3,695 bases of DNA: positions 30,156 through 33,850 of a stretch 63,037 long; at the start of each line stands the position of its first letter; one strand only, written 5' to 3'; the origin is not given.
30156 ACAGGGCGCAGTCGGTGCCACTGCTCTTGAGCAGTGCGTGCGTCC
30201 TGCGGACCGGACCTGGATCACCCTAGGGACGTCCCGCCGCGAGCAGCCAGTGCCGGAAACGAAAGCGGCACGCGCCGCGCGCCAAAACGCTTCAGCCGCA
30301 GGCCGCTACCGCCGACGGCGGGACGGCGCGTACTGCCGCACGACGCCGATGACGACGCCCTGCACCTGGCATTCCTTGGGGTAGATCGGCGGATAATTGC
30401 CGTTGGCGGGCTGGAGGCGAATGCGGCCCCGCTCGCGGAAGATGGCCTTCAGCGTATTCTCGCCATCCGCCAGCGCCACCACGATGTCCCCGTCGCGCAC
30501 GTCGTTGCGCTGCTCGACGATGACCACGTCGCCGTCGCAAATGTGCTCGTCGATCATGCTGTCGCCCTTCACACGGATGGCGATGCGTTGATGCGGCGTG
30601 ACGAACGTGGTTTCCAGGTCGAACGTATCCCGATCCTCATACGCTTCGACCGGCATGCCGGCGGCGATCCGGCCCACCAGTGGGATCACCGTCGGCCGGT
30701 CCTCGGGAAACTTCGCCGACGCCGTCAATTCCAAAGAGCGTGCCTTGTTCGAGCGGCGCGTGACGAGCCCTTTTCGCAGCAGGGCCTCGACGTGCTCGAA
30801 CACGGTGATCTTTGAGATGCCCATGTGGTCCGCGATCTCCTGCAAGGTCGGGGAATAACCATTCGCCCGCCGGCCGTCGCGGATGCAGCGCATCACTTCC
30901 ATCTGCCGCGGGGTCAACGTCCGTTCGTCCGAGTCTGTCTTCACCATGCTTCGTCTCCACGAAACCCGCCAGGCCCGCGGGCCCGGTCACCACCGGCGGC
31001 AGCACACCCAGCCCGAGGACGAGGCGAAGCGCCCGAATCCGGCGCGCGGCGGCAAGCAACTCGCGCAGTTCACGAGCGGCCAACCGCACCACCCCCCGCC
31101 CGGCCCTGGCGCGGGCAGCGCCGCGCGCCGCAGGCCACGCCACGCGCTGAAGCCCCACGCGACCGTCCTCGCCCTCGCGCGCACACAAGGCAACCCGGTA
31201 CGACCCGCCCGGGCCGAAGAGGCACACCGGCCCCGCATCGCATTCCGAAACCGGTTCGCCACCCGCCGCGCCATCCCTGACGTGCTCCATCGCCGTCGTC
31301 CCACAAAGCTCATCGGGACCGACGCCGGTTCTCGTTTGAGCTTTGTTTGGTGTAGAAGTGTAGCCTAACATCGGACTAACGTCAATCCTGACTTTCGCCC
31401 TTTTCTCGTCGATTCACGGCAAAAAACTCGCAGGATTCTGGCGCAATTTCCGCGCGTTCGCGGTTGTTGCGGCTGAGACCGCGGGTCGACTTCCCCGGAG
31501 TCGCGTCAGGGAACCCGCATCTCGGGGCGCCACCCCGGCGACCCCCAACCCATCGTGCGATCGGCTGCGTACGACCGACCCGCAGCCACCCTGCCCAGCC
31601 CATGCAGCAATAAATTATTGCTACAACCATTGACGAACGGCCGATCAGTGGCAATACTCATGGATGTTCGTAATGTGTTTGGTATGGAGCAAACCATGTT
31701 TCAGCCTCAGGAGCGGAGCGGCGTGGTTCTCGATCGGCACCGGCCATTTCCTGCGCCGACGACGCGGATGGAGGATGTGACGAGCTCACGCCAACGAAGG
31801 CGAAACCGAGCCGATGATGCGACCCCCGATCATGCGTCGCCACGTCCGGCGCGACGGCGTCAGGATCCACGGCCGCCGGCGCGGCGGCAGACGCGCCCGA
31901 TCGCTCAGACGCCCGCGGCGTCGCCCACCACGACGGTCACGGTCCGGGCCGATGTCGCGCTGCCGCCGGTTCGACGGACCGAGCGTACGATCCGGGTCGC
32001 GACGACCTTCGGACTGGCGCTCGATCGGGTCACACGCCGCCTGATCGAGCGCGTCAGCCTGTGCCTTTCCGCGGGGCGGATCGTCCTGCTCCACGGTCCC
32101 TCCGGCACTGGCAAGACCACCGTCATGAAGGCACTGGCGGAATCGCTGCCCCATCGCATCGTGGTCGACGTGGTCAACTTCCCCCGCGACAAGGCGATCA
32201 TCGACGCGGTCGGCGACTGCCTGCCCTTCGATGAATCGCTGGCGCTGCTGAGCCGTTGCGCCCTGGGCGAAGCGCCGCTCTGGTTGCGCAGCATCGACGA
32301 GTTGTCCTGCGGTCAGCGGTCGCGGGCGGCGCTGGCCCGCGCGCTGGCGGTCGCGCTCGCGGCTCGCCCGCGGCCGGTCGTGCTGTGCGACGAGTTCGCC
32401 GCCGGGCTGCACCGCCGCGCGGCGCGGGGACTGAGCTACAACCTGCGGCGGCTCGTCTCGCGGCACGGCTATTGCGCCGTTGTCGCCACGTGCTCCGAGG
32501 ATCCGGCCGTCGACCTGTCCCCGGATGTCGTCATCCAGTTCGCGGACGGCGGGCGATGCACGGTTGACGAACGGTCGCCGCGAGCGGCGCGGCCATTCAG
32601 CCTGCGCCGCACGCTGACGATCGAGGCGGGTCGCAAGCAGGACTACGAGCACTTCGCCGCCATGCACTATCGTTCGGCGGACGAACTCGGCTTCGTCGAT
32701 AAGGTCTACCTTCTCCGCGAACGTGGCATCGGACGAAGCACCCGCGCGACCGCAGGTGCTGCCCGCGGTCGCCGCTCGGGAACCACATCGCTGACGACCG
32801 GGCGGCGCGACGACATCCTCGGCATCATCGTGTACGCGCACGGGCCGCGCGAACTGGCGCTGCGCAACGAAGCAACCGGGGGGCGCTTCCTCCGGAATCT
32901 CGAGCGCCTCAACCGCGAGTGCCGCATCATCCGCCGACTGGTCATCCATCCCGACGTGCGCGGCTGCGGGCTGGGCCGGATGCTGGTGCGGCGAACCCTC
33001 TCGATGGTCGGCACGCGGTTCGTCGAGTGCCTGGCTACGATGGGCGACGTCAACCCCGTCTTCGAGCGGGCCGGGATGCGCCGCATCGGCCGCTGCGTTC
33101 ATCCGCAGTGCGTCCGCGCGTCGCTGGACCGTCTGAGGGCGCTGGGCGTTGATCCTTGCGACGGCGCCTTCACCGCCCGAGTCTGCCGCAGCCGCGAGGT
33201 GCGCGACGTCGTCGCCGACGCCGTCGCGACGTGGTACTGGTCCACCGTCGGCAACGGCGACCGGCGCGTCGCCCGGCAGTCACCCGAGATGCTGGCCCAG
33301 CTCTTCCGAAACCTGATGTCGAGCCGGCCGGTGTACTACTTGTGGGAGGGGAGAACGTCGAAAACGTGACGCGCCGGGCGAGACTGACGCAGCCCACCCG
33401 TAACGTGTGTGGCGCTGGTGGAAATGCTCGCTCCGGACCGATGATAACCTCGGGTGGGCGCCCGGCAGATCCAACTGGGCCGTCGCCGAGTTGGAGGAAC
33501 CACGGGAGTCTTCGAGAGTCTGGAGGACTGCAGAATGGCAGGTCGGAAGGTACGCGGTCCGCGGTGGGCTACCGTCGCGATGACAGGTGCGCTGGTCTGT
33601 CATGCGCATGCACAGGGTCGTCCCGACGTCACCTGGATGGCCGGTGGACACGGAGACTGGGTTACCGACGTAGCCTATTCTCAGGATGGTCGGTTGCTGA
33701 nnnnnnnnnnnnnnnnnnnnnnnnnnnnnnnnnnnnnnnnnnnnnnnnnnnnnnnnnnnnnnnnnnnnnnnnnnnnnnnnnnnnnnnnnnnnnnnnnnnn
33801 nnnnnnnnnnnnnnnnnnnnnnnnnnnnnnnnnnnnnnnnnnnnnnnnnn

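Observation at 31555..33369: ABC-ATPase/GNAT fusion behind an AT-rich promoter with a perfect palindromic operator, divergent from lexA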

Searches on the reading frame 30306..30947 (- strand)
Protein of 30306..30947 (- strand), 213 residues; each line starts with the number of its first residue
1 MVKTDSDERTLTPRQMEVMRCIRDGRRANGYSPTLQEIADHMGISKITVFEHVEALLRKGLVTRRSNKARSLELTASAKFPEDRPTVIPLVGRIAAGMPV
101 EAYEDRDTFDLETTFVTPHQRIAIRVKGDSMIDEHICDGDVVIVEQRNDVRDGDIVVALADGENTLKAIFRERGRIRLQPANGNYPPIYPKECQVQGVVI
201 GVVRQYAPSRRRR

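Call 35: search_protein_families(library=pfam, proteins=[window:30306-30947:-], max_evalue=0.1)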
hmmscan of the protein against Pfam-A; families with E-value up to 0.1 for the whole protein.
window:30306-30947:- (213 aa): 21 families
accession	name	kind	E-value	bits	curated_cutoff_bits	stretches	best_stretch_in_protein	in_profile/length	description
PF00717.28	Peptidase_S24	-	2.6e-30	105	23.3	1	89-200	1-116/116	Peptidase S24-like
PF01726.22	LexA_DNA_bind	-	9e-15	54.7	23.7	1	9-70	2-64/65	LexA DNA binding domain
PF01047.28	MarR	-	1.4e-07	31.7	24.6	1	11-67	1-52/59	MarR family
PF00196.25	GerE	-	4e-07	30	23.5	1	10-59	2-44/57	Bacterial regulatory proteins, luxR family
PF09339.16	HTH_IclR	-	1.8e-05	24.9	22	1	16-65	6-51/52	IclR helix-turn-helix domain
PF12802.13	MarR_2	-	1.9e-05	25.1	27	1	29-67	18-55/61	MarR family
PF04545.22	Sigma70_r4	-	2.6e-05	24.1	24.1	1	10-49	4-37/50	Sigma-70, region 4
PF13412.12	HTH_24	-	0.00039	20.4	21.9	1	34-63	19-48/48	Winged helix-turn-helix DNA-binding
PF04967.18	HTH_10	-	0.00092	19.4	23.1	1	34-59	25-50/53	HTH DNA binding domain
PF00392.27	GntR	-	0.0011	19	27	1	33-68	25-60/64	Bacterial regulatory proteins, gntR family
PF01978.25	TrmB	-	0.0012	19.1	25.6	1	34-68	24-58/68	Sugar-specific transcriptional regulator TrmB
PF21984.2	DnaD_N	-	0.0013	19.3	27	1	28-69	31-72/101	DnaD N-terminal domain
PF13463.12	HTH_27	-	0.0014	19.3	22.2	1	11-76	1-66/68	Winged helix DNA-binding domain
PF12840.13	HTH_20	-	0.0037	17.6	27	1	34-64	20-50/51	Helix-turn-helix domain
PF04539.22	Sigma70_r3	-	0.0054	17.2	25.3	1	18-48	6-36/78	Sigma-70 region 3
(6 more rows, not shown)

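Call 44: find_homologous_proteins(query=window:30306-30947:-, max_evalue=1e-20)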
Query window:30306-30947:- (213 aa): 7721 proteins with E <= 1e-20 among 8000 candidates; the best 120 are listed.
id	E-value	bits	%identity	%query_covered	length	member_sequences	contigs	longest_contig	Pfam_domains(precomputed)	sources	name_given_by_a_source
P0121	3.8e-129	446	95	100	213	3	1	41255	PF01047.29,PF00717.29,PF00196.26,PF04545.23,PF09339.17,PF01726.23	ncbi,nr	ncbi:MAG: transcriptional repressor LexA [Phycisphaerales bacterium]|nr:MAG: transcriptional repress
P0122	2.2e-102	359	78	95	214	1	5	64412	PF01047.29,PF00717.29,PF12802.14,PF01726.23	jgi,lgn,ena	-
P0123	1.7e-101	356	75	98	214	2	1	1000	PF01047.29,PF00717.29,PF09339.17,PF12802.14,PF01726.23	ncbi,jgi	-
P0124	2.8e-98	346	77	91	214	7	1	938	PF01047.29,PF00717.29,PF12802.14,PF01726.23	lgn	-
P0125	9.6e-92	324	68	96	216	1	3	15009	PF00717.29,PF00196.26,PF01726.23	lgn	-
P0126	2.6e-91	323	67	96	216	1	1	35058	PF00717.29,PF00196.26,PF01726.23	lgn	-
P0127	3.3e-89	316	68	100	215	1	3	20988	PF01047.29,PF00717.29,PF00196.26,PF04545.23,PF09339.17,PF12802.14,PF01726.23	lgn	-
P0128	3.3e-88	313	70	96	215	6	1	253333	PF01047.29,PF13412.13,PF00717.29,PF00196.26,PF09339.17,PF12802.14,PF01726.23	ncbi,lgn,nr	ncbi:MAG: LexA repressor [Phycisphaerae bacterium]|nr:LexA repressor [Phycisphaerae bacterium]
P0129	1.4e-87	311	66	98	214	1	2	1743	PF00717.29,PF00196.26,PF09339.17,PF01726.23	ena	-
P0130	1.6e-87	310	69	96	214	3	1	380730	PF00717.29,PF00196.26,PF01726.23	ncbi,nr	ncbi:MAG: transcriptional repressor LexA [Phycisphaerales bacterium]|nr:transcriptional repressor Le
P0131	2.5e-86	307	64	98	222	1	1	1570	PF01047.29,PF00717.29,PF12802.14,PF01726.23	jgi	-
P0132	1.3e-82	294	66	93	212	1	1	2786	PF01047.29,PF00717.29,PF04545.23,PF01726.23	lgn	-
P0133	9.2e-82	292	67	94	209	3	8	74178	PF01047.29,PF00717.29,PF09339.17,PF12802.14,PF01726.23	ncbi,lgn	-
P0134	4.4e-81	289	65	95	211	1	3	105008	PF00717.29,PF01726.23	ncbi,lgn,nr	ncbi:MAG: transcriptional repressor LexA [Phycisphaerae bacterium]|nr:transcriptional repressor LexA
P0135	2.4e-80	287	66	94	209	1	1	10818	PF01047.29,PF00717.29,PF09339.17,PF12802.14,PF01726.23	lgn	-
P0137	3.9e-79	283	63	96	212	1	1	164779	PF01047.29,PF00717.29,PF09339.17,PF01726.23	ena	-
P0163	1.8e-77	278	66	92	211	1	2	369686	PF01047.29,PF00717.29,PF00196.26,PF04545.23,PF01726.23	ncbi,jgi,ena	-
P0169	2.8e-77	277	64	93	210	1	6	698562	PF01047.29,PF00717.29,PF01726.23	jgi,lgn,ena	-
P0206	2.4e-76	274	64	94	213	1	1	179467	PF00717.29,PF01726.23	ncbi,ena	-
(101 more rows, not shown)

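Call 45: find_encoding_contigs(protein=P0128, flank=3000, max_places=2)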
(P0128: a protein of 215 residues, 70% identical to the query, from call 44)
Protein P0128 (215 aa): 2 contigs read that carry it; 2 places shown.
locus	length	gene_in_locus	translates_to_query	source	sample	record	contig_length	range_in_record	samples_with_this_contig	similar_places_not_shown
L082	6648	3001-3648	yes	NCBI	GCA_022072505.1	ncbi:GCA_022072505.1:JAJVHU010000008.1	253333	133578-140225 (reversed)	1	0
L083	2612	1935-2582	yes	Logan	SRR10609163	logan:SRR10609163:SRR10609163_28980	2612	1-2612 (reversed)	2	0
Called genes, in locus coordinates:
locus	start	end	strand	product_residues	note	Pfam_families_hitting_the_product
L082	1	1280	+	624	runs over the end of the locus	PF02543:Carbam_trans_N, PF16861:Carbam_trans_C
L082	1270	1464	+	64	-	-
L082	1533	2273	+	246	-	PF03734:YkuD (faint)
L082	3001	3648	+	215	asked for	PF00196:GerE (weak), PF01047:MarR (weak), PF01726:LexA_DNA_bind, PF12802:MarR_2 (weak), PF13412:HTH_24 (weak), PF09339:HTH_IclR (faint), PF00717:Peptidase_S24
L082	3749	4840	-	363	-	-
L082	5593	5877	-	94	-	-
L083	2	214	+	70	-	?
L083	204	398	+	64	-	-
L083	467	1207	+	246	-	PF03734:YkuD (faint)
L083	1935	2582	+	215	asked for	PF00196:GerE (weak), PF01047:MarR (weak), PF01726:LexA_DNA_bind, PF12802:MarR_2 (weak), PF13412:HTH_24 (weak), PF09339:HTH_IclR (faint), PF00717:Peptidase_S24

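Call 46: find_encoding_contigs(protein=P0130, flank=3000, max_places=2)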
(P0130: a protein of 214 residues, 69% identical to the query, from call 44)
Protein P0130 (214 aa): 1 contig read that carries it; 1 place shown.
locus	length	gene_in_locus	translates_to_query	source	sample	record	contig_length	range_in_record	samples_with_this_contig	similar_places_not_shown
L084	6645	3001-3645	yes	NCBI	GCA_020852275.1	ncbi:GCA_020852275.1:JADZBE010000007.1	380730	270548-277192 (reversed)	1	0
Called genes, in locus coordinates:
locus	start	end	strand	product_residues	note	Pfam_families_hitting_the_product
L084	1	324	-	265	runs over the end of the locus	PF06271:RDD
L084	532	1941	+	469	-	PF04055:Radical_SAM, PF19288:CofH_C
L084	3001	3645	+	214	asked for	PF00196:GerE (weak), PF01726:LexA_DNA_bind, PF00717:Peptidase_S24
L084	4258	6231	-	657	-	PF13415:Beta-prop_FBX42, PF13418:Beta-prop_TYW4 (faint), PF13854:Kelch_HCF (faint), PF24681:Kelch_KLHDC2_KLHL20_DRC7, PF13415:Beta-prop_FBX42, PF24981:Beta-prop_ATRN-LZTR1, PF24681:Kelch_KLHDC2_KLHL20_DRC7, PF13415:Beta-prop_FBX42 (weak)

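Call 47: find_encoding_contigs(protein=P0169, flank=3000, max_places=2)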
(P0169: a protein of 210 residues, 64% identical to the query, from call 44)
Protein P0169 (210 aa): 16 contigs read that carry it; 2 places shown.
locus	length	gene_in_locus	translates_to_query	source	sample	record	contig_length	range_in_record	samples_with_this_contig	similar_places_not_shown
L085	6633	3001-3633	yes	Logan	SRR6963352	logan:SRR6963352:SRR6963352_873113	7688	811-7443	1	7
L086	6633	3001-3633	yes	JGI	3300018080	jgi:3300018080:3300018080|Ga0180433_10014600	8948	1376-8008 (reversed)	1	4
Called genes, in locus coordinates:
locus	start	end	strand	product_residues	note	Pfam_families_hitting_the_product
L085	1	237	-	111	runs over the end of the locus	-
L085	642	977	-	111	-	-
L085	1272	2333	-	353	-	PF04055:Radical_SAM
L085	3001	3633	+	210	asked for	PF01047:MarR (weak), PF01726:LexA_DNA_bind, PF00717:Peptidase_S24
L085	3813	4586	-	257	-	PF01026:TatD_DNase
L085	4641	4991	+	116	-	-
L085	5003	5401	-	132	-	PF01245:Ribosomal_L19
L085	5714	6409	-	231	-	PF01746:tRNA_m1G_MT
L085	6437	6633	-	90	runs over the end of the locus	PF00886:Ribosomal_S16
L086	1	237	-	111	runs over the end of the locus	-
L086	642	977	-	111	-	-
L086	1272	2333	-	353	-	PF04055:Radical_SAM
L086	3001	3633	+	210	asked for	PF01047:MarR (weak), PF01726:LexA_DNA_bind, PF00717:Peptidase_S24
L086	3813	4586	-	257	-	PF01026:TatD_DNase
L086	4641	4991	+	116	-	-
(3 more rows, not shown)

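Call 48: find_encoding_contigs(protein=P0163, flank=3000, max_places=2)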
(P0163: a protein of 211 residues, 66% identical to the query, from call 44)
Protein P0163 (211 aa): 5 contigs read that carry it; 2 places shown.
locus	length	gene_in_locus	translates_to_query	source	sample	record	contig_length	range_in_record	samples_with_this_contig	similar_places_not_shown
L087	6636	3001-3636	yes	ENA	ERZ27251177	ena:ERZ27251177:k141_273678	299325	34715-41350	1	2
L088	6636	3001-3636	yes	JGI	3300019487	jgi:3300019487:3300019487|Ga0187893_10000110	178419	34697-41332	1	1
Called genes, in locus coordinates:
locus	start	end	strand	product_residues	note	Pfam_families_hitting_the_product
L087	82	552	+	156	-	PF01668:SmpB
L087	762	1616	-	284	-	PF00657:Lipase_GDSL, PF13472:Lipase_GDSL_2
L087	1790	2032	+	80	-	-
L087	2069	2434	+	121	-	PF00837:T4_deiodinase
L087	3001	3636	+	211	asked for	PF00196:GerE (weak), PF01726:LexA_DNA_bind, PF04545:Sigma70_r4 (weak), PF01047:MarR (faint), PF00717:Peptidase_S24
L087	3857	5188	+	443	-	PF13927:Ig_3 (weak)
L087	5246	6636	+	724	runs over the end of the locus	PF00270:DEAD, PF04851:ResIII, PF00271:Helicase_C (weak), PF12029:DUF3516 (faint)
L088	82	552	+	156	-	PF01668:SmpB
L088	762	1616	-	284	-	PF00657:Lipase_GDSL, PF13472:Lipase_GDSL_2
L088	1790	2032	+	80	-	-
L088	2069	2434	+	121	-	PF00837:T4_deiodinase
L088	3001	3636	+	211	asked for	PF00196:GerE (weak), PF01726:LexA_DNA_bind, PF04545:Sigma70_r4 (weak), PF01047:MarR (faint), PF00717:Peptidase_S24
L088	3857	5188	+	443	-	PF13927:Ig_3 (weak)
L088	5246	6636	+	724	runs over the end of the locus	PF00270:DEAD, PF04851:ResIII, PF00271:Helicase_C (weak), PF12029:DUF3516 (faint)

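Call 63: find_encoding_contigs(protein=P0134, flank=2000, max_places=1)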
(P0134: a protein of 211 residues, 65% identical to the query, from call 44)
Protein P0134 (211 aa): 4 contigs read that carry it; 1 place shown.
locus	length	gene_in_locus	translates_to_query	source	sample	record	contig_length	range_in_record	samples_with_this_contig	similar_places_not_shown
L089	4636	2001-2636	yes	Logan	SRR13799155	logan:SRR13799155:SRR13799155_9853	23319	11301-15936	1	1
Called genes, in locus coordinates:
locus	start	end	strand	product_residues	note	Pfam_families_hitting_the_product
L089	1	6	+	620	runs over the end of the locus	-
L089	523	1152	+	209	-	-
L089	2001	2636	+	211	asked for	PF01726:LexA_DNA_bind, PF00717:Peptidase_S24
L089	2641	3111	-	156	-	PF08212:Lipocalin_2, PF00061:Lipocalin (weak)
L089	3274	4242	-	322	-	PF12146:Hydrolase_4, PF00561:Abhydrolase_1, PF12697:Abhydrolase_6, PF03096:Ndr (faint), PF06821:Ser_hydrolase (faint), PF00561:Abhydrolase_1 (weak)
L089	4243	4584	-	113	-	-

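Call 64: find_encoding_contigs(protein=P0137, flank=2000, max_places=1)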
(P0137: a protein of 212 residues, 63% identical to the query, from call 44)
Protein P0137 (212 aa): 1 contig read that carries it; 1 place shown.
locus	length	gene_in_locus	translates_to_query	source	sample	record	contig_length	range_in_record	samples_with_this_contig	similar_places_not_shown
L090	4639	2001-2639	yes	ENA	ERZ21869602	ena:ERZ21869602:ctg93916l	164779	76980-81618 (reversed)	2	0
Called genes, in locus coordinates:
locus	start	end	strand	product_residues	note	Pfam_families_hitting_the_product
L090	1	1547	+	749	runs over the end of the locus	PF13428:TPR_14 (faint), PF13432:TPR_16 (faint), PF23914:TPR_CcmH_CycH (faint), PF07719:TPR_2 (faint), PF13414:TPR_11 (faint), PF14559:TPR_19 (weak)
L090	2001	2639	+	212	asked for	PF01047:MarR, PF01726:LexA_DNA_bind, PF09339:HTH_IclR (weak), PF00717:Peptidase_S24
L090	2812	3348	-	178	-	-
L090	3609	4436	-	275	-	-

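Call 65: find_encoding_contigs(protein=P0206, flank=2000, max_places=1)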
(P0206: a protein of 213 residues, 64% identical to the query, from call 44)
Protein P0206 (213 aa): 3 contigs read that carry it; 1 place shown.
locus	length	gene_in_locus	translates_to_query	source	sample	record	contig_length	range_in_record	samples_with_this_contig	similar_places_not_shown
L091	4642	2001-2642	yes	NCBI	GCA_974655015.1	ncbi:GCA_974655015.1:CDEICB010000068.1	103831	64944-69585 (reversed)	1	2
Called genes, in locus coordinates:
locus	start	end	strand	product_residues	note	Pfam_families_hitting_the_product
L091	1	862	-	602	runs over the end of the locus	PF25390:WD40_RLD, PF13540:RCC1_2, PF25390:WD40_RLD, PF13540:RCC1_2, PF13884:Peptidase_S74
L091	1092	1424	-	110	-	PF00829:Ribosomal_L21p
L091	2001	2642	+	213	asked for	PF01726:LexA_DNA_bind, PF00717:Peptidase_S24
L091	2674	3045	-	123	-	-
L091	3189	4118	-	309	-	PF00165:HTH_AraC (faint), PF12833:HTH_18, PF06445:GyrI-like, PF14526:Cass2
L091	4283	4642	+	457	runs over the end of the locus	PF00291:PALP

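Call 66: find_encoding_contigs(protein=P0122, flank=2000, max_places=1)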
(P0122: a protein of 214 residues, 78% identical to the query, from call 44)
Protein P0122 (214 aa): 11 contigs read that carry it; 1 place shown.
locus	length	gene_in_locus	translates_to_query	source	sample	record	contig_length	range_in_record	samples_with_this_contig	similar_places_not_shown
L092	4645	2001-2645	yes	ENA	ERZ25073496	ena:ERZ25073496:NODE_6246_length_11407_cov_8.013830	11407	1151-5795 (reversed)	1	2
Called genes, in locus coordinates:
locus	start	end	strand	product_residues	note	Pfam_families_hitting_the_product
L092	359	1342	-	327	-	PF00586:AIRS, PF02769:AIRS_C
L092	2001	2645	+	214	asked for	PF01047:MarR (weak), PF01726:LexA_DNA_bind, PF12802:MarR_2 (weak), PF00717:Peptidase_S24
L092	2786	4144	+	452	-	PF07690:MFS_1 (weak)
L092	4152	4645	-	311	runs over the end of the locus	PF01180:DHO_dh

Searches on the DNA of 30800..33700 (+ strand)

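Call 105: search_rna_families(source=window, start=30800, end=33700, threshold=evalue, max_evalue=1)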
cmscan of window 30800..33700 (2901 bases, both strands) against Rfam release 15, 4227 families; matches with E-value up to 1: 1.
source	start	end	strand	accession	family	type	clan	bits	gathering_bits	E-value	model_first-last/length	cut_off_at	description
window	32570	32625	+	RF04020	mir-4859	Gene; miRNA;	-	21.3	100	0.91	1-80/80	no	mir-4859 microRNA precursor family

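Call 106: search_rna_families(source=L095, start=6400, end=7150, threshold=evalue, max_evalue=1)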
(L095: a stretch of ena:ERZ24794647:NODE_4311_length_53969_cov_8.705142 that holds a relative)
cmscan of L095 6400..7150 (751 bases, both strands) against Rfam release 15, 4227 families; matches with E-value up to 1: 1.
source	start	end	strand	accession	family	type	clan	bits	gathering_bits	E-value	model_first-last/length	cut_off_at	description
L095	6822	6871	-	RF01687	Acido-Lenti-1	Gene; sRNA;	-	26.1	37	0.00099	1-46/46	no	Acido-Lenti-1 RNA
